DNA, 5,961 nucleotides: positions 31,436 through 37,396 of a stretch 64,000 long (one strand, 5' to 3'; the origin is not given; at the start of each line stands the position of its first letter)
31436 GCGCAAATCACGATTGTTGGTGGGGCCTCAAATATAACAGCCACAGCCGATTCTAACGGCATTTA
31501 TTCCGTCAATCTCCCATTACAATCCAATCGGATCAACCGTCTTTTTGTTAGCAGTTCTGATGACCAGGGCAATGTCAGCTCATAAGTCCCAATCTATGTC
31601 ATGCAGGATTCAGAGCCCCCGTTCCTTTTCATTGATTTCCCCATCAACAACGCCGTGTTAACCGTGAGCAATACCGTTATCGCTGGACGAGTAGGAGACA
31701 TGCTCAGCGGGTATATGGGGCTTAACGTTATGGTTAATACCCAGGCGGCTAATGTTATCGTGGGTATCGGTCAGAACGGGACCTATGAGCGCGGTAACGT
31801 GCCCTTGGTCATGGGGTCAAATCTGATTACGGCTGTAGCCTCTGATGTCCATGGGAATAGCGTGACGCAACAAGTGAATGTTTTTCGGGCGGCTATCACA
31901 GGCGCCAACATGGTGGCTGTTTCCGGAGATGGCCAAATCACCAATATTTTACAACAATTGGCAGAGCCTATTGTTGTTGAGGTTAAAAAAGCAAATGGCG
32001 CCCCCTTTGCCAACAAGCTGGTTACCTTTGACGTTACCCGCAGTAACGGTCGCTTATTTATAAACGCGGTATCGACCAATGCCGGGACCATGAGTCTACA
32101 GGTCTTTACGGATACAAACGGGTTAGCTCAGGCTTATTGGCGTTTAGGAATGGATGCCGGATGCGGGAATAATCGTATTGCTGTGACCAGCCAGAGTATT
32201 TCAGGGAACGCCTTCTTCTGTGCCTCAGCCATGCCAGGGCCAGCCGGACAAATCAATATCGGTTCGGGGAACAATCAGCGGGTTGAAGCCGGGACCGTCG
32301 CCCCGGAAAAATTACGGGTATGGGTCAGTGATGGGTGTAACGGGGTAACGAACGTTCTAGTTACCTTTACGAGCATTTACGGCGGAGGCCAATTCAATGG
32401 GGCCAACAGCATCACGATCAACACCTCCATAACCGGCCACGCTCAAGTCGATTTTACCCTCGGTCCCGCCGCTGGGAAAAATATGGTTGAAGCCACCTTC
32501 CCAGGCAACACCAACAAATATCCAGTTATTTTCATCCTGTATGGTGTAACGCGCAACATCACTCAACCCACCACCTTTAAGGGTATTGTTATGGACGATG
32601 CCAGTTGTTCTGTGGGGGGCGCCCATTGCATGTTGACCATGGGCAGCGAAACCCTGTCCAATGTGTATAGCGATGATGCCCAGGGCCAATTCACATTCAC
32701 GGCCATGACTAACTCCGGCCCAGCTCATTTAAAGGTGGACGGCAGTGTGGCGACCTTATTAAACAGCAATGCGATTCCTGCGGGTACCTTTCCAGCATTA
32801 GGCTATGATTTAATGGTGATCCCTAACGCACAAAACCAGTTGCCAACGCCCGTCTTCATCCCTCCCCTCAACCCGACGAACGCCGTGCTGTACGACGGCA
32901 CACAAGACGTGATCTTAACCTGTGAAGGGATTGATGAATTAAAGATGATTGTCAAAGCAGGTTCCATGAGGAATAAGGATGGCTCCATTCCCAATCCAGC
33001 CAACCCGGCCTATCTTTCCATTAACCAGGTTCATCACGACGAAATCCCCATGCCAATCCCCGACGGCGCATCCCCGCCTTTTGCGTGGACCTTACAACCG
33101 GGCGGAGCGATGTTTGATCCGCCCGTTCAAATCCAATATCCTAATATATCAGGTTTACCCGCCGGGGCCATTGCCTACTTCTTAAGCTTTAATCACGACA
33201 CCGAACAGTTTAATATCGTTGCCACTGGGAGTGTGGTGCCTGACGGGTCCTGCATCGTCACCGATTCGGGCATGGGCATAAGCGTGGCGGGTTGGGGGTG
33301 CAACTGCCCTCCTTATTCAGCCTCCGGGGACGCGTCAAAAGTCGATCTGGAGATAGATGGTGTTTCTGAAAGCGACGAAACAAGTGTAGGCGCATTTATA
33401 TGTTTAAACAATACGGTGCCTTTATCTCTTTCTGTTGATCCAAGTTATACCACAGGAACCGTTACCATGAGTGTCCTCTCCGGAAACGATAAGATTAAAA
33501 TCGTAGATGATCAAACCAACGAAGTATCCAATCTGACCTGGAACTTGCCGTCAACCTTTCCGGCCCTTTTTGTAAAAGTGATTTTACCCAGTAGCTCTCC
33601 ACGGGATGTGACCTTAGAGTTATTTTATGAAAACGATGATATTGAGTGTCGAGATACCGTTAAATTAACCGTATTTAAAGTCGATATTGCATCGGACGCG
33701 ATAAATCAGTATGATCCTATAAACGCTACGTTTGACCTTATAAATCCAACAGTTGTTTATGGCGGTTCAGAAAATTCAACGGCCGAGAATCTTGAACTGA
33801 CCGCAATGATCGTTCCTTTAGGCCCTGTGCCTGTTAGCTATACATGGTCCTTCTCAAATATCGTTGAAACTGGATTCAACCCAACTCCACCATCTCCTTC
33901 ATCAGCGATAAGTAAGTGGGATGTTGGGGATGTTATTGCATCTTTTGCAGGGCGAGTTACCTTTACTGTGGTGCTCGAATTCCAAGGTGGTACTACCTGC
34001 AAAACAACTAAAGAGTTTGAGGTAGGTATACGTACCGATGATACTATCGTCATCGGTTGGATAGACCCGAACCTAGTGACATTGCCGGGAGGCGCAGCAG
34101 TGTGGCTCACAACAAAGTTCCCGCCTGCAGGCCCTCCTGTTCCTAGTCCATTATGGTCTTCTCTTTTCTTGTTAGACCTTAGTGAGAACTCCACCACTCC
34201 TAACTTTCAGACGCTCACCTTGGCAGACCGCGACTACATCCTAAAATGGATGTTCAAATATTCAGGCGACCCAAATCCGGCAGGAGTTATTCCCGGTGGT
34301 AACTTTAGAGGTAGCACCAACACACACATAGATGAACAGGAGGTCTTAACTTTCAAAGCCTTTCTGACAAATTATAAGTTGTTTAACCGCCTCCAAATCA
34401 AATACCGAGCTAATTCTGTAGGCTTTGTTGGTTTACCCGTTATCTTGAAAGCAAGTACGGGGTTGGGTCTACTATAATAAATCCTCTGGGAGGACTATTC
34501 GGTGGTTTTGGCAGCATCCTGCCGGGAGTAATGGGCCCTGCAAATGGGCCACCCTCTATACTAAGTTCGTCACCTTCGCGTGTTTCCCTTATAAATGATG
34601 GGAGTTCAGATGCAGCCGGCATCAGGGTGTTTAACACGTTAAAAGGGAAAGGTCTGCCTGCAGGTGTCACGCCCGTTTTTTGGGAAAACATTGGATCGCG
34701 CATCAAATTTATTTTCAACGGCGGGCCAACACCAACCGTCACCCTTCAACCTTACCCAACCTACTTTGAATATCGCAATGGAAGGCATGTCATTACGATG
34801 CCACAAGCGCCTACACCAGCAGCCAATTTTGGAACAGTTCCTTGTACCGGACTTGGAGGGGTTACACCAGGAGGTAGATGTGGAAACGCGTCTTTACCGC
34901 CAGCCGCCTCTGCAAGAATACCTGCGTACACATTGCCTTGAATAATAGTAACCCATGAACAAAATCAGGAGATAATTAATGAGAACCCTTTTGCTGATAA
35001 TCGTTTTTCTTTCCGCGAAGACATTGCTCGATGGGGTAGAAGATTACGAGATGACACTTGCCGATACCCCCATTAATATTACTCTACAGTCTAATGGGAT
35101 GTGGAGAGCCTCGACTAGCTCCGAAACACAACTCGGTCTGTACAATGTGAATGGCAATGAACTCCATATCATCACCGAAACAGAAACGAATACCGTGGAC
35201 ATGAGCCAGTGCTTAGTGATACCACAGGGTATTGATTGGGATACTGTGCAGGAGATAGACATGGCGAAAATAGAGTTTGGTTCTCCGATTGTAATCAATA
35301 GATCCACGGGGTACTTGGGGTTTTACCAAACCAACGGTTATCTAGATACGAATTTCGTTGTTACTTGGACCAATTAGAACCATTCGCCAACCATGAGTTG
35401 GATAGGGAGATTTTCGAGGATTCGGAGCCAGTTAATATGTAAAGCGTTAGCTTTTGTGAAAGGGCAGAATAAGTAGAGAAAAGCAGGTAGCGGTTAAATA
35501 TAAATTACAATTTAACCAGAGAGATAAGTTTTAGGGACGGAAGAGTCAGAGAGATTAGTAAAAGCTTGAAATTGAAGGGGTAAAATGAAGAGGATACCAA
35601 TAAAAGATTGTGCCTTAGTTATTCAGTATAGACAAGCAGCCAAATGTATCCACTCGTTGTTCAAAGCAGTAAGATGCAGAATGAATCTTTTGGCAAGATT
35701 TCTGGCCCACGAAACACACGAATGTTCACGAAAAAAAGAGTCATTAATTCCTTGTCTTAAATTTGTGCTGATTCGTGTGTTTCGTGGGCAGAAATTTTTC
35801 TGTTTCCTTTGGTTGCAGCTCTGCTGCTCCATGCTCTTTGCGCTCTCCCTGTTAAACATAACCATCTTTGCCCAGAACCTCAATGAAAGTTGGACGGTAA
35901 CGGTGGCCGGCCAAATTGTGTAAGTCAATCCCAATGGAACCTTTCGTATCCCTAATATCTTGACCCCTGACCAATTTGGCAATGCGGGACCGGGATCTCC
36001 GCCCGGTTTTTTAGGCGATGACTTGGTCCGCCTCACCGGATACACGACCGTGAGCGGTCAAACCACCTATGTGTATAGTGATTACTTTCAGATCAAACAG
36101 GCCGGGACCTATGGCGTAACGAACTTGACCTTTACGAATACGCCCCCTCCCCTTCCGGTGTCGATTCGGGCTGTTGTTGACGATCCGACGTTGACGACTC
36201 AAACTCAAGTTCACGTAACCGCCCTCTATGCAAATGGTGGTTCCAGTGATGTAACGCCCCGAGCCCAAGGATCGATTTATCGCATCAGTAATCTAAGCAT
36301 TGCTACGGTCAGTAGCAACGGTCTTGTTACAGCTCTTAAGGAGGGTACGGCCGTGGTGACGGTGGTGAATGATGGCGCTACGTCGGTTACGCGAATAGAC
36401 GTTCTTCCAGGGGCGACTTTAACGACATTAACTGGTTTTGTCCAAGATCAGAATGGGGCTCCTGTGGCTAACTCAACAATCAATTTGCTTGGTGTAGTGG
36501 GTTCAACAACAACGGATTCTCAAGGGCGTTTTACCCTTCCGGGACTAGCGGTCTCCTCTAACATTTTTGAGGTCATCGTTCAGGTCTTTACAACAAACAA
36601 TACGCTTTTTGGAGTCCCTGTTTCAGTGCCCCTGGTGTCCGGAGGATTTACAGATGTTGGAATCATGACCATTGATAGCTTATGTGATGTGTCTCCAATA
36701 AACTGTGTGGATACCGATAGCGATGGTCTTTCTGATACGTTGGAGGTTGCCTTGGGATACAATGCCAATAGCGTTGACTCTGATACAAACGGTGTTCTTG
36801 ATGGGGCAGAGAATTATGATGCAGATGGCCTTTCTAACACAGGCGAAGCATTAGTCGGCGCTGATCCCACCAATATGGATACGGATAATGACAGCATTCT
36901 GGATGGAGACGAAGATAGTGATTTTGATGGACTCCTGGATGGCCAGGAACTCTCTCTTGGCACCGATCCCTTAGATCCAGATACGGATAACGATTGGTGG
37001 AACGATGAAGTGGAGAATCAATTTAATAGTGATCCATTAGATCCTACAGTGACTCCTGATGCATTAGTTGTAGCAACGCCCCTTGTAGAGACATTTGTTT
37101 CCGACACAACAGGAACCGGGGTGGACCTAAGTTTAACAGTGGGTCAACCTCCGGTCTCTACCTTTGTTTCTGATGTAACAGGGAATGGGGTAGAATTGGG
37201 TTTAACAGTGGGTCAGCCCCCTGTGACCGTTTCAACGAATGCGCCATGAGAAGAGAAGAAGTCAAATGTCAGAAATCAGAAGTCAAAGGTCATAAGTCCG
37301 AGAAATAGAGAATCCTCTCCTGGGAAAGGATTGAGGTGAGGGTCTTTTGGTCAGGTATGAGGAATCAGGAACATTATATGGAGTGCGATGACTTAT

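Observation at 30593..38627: Surface-protein island riddled with homopolymer frameshifts and in-frame TAA codons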

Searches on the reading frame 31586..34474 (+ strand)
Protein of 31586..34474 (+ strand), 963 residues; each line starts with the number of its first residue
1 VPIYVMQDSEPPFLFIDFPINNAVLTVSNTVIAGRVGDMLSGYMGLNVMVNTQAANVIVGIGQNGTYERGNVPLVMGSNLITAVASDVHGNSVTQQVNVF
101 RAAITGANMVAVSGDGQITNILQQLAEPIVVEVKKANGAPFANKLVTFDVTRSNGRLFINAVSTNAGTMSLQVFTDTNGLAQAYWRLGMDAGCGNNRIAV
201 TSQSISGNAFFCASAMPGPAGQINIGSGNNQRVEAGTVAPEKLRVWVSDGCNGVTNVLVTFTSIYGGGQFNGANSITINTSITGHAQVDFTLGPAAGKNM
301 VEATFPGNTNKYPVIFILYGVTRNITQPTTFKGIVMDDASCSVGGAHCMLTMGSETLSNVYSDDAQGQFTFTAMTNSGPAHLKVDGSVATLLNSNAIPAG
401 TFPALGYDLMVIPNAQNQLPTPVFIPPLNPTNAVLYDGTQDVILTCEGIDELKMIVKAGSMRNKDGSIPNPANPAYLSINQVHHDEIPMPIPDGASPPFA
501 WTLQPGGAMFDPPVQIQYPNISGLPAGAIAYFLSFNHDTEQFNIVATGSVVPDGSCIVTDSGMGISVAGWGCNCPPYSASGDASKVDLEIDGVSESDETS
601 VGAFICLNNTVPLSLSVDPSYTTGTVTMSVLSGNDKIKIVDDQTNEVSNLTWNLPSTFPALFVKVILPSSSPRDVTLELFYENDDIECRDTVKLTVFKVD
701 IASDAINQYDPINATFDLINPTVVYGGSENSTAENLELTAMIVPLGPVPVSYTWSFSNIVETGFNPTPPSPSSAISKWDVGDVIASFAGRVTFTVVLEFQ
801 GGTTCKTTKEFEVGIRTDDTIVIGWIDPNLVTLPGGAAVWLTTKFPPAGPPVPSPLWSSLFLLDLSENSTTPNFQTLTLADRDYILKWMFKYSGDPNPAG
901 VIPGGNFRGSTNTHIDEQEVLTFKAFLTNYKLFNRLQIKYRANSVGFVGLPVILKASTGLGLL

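Call 7: search_protein_families(library=pfam, proteins=[window:31586-34474:+], max_evalue=0.01)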
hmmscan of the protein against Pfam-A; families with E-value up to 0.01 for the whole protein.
window:31586-34474:+ (963 aa): 1 family
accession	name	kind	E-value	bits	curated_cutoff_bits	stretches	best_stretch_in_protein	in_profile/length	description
PF09136.16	Glucodextran_B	-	7.8e-08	32.6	27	1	12-101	1-81/83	Glucodextranase, domain B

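Call 9: find_encoding_contigs(protein=window:31601-34474:+, flank=10000, max_places=10)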
Protein window:31601-34474:+ (958 aa): 4 contigs read that carry it; 1 place shown.
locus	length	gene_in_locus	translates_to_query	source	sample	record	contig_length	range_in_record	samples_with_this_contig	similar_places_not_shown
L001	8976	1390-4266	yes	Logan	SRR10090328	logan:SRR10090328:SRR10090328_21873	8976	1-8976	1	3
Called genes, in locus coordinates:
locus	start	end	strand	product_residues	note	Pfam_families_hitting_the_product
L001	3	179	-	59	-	?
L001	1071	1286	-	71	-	-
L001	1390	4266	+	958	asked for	PF09136:Glucodextran_B (faint)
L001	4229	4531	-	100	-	-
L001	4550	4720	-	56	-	-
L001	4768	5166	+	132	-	-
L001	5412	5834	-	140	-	-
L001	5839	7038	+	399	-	PF02368:Big_2 (weak), PF13620:CarboxypepD_reg, PF18884:TSP3_bac (weak)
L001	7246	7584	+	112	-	-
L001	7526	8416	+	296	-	-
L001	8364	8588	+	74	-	-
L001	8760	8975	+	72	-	?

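Call 34: search_protein_families(library=ncbifam, proteins=[window:31586-34474:+], max_evalue=0.01)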
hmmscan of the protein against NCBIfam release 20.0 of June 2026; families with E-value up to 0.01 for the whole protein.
window:31586-34474:+ (963 aa): 0 families

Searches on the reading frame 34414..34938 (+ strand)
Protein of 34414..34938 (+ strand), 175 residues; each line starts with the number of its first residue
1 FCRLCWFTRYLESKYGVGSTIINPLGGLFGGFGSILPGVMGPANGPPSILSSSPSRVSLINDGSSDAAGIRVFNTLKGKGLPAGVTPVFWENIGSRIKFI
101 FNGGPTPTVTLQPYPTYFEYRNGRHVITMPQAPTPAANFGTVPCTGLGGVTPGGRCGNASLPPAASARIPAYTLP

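Call 34: search_protein_families(library=ncbifam, proteins=[window:34414-34938:+], max_evalue=0.01)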
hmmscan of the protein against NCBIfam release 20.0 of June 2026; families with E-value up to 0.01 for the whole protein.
window:34414-34938:+ (175 aa): 0 families

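Call 35: search_protein_representatives(protein=window:34414-34938:+)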
Query: 175 residues. Proteins with E-value up to 0.001 (for the whole library): 139; up to 1e-10: 92; up to 1e-30: 17. The best 139 are listed.
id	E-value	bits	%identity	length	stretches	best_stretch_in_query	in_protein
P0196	1.9e-84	298.4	100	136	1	40-175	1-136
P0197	1.3e-48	181.5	61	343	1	12-175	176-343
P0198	2.2e-41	157.9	57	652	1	11-171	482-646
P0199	2.6e-41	157.7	63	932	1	13-175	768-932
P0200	5.5e-40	153.4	54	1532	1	18-175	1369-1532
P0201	4.9e-39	150.2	56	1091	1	11-175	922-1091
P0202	2.1e-38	148.2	58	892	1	16-175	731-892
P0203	2.8e-37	144.5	55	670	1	17-175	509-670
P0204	1.5e-35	138.9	54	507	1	17-175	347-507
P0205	2.8e-35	138.0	55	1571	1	16-175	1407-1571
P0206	2.8e-35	138.0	56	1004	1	14-175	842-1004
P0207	1.4e-34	135.7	52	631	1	16-175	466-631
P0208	2.7e-34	134.8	54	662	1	17-173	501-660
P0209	9.0e-33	129.8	55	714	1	23-175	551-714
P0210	1.9e-32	128.7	55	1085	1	15-175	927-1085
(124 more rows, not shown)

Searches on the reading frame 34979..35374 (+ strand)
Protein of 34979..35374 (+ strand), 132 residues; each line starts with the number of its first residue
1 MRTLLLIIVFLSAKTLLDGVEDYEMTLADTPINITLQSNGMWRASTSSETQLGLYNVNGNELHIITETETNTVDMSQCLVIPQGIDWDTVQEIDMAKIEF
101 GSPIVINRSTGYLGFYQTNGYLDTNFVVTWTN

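Call 7: search_protein_families(library=pfam, proteins=[window:34979-35374:+], max_evalue=0.01)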
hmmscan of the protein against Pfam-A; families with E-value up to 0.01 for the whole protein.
window:34979-35374:+ (132 aa): 0 families

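Call 34: search_protein_families(library=ncbifam, proteins=[window:34979-35374:+], max_evalue=0.01)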
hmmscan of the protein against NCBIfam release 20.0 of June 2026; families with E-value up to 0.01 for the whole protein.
window:34979-35374:+ (132 aa): 0 families

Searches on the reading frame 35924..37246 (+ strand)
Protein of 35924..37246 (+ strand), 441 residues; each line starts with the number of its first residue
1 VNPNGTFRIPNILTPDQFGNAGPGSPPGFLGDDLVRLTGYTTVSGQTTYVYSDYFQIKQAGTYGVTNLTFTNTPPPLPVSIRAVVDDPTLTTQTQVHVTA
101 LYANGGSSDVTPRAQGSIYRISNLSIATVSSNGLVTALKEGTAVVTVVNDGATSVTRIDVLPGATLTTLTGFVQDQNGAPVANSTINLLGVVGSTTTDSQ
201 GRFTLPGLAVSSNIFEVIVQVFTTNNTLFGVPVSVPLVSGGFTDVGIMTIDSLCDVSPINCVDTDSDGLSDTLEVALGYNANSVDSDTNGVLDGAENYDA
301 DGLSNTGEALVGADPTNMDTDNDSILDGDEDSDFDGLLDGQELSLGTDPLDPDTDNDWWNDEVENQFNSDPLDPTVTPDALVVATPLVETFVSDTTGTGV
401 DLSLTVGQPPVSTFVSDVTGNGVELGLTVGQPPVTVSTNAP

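Call 7: search_protein_families(library=pfam, proteins=[window:35924-37246:+], max_evalue=0.01)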
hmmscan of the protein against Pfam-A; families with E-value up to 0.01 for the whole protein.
window:35924-37246:+ (441 aa): 5 families
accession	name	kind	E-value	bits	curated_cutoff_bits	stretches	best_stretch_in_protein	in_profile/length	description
PF13620.12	CarboxypepD_reg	-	3.4e-09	37.4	32.3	1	168-210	1-47/82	Carboxypeptidase regulatory-like domain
PF18884.5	TSP3_bac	-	6.8e-09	35.8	25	1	331-352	1-22/22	Bacterial TSP3 repeat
PF02368.24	Big_2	-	7.8e-07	29.4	22.8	1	110-151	26-70/79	Bacterial Ig-like domain (group 2)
PF21461.3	HL_N-beta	-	3.4e-05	24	27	1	119-152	16-48/57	Hyaluronate lyase, N-terminal beta-sheet domain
PF22359.2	Big-like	-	3.7e-05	24.3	27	1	126-147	12-33/48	Bacterial Ig-like domain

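Call 34: search_protein_families(library=ncbifam, proteins=[window:35924-37246:+], max_evalue=0.01)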
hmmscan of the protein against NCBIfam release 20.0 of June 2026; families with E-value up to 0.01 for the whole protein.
window:35924-37246:+ (441 aa): 1 family
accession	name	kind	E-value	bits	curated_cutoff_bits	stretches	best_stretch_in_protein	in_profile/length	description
NF033765.2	gliding_CglD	equivalog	2e-11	42.5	400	2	260-364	263-366/1124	adventurous gliding motility lipoprotein CglD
